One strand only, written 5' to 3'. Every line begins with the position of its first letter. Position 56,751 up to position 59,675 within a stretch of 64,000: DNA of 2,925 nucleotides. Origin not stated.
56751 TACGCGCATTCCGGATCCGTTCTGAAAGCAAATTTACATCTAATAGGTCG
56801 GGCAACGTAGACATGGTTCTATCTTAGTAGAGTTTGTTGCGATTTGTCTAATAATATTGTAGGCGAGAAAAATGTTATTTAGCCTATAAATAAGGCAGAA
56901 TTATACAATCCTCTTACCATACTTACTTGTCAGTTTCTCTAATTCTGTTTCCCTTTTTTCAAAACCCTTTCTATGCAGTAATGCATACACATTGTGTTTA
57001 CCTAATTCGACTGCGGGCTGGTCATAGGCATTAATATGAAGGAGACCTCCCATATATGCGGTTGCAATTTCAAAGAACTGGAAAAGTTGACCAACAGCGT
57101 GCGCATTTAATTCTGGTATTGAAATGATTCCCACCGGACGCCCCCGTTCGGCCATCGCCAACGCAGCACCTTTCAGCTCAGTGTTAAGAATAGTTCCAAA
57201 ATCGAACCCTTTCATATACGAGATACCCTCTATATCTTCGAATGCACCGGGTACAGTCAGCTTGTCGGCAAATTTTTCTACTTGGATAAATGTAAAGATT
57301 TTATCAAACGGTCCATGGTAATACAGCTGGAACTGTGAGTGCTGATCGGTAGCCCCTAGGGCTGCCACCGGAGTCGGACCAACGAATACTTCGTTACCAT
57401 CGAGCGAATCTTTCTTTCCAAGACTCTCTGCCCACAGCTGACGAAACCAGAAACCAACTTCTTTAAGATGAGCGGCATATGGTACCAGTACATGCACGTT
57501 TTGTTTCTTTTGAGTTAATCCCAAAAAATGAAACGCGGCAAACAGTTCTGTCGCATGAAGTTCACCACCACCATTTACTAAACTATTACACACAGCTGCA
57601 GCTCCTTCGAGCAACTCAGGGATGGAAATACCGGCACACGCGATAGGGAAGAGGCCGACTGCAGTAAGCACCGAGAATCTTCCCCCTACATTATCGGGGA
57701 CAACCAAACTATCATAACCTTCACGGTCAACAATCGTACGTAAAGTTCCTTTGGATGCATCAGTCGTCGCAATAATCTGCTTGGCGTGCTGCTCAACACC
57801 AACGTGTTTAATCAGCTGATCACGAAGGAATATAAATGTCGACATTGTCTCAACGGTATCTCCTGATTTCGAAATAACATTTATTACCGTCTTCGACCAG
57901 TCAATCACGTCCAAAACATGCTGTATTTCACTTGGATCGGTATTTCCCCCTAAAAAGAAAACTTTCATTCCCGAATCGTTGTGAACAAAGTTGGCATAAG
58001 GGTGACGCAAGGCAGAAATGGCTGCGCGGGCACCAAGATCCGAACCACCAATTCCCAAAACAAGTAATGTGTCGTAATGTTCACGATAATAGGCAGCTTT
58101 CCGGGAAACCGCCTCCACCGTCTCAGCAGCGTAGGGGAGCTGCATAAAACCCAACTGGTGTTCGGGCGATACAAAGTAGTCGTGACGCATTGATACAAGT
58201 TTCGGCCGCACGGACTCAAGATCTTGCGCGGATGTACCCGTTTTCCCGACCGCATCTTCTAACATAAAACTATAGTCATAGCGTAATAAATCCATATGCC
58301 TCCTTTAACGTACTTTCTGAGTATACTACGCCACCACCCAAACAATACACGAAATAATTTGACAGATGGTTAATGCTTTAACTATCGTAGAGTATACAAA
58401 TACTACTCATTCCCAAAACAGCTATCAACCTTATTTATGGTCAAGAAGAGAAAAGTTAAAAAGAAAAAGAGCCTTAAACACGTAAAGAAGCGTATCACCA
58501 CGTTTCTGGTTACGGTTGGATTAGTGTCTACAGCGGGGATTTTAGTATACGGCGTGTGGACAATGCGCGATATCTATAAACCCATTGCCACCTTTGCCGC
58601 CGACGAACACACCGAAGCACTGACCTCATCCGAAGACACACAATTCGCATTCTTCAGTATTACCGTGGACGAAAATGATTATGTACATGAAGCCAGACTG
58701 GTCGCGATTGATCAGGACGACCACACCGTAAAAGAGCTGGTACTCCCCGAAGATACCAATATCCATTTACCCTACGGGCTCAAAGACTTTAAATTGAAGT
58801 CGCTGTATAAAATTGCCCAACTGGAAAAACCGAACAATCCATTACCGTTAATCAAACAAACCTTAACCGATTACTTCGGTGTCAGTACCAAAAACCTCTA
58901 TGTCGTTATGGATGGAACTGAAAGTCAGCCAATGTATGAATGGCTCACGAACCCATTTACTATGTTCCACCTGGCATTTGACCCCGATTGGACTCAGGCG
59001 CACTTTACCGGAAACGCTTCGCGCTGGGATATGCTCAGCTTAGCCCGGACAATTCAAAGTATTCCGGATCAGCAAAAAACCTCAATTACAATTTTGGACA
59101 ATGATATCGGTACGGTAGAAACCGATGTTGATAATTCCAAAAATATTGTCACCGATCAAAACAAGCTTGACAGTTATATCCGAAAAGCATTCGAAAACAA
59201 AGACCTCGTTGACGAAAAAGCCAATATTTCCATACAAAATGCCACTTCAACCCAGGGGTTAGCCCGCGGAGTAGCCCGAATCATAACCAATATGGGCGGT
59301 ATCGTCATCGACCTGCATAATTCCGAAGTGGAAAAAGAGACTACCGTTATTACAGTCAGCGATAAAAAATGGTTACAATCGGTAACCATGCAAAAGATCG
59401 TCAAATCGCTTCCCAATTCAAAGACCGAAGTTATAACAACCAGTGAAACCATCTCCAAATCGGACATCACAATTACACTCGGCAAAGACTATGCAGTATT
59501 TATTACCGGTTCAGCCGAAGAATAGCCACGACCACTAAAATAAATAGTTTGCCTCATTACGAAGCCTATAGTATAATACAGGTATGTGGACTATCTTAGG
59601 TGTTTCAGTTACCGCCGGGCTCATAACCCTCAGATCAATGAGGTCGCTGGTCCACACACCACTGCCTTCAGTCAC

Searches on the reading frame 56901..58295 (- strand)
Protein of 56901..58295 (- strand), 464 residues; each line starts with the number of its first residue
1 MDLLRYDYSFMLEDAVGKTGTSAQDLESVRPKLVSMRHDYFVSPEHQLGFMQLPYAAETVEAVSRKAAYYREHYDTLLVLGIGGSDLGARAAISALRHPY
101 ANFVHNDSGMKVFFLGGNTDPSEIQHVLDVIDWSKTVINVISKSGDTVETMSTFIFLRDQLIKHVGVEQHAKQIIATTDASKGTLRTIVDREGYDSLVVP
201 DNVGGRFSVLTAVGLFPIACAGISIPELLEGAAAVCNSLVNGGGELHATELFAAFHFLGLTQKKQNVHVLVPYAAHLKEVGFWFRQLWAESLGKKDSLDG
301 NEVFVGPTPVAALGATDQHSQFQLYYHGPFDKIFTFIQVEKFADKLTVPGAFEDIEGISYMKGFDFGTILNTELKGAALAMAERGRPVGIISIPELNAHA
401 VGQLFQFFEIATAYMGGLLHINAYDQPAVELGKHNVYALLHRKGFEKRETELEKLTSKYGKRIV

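Call 102: search_protein_families(library=pfam, proteins=[window:56901-58295:-], max_evalue=0.0001)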
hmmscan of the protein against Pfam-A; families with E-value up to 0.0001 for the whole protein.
window:56901-58295:- (464 aa): 1 family
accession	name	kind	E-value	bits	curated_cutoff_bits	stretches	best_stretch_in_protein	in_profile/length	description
PF00342.24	PGI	-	5.8e-35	121.3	22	1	75-439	97-465/486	Phosphoglucose isomerase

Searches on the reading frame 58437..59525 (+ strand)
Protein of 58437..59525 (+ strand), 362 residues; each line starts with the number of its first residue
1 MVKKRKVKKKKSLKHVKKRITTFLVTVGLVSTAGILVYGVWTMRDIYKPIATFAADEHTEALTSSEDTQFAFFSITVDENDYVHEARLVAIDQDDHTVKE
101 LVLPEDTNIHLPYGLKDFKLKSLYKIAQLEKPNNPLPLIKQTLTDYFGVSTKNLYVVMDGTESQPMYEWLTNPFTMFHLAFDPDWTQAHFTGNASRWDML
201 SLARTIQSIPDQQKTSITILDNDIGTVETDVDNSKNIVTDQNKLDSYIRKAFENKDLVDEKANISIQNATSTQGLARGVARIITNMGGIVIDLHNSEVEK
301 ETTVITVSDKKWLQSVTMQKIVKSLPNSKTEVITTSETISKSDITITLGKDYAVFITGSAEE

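Call 102: search_protein_families(library=pfam, proteins=[window:58437-59525:+], max_evalue=0.0001)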
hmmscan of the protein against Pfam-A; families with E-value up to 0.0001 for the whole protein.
window:58437-59525:+ (362 aa): 1 family
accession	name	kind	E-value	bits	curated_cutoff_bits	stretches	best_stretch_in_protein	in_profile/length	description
PF13399.11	LytR_C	-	2.5e-07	32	22.2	1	263-352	3-86/86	LytR cell envelope-related transcriptional attenuator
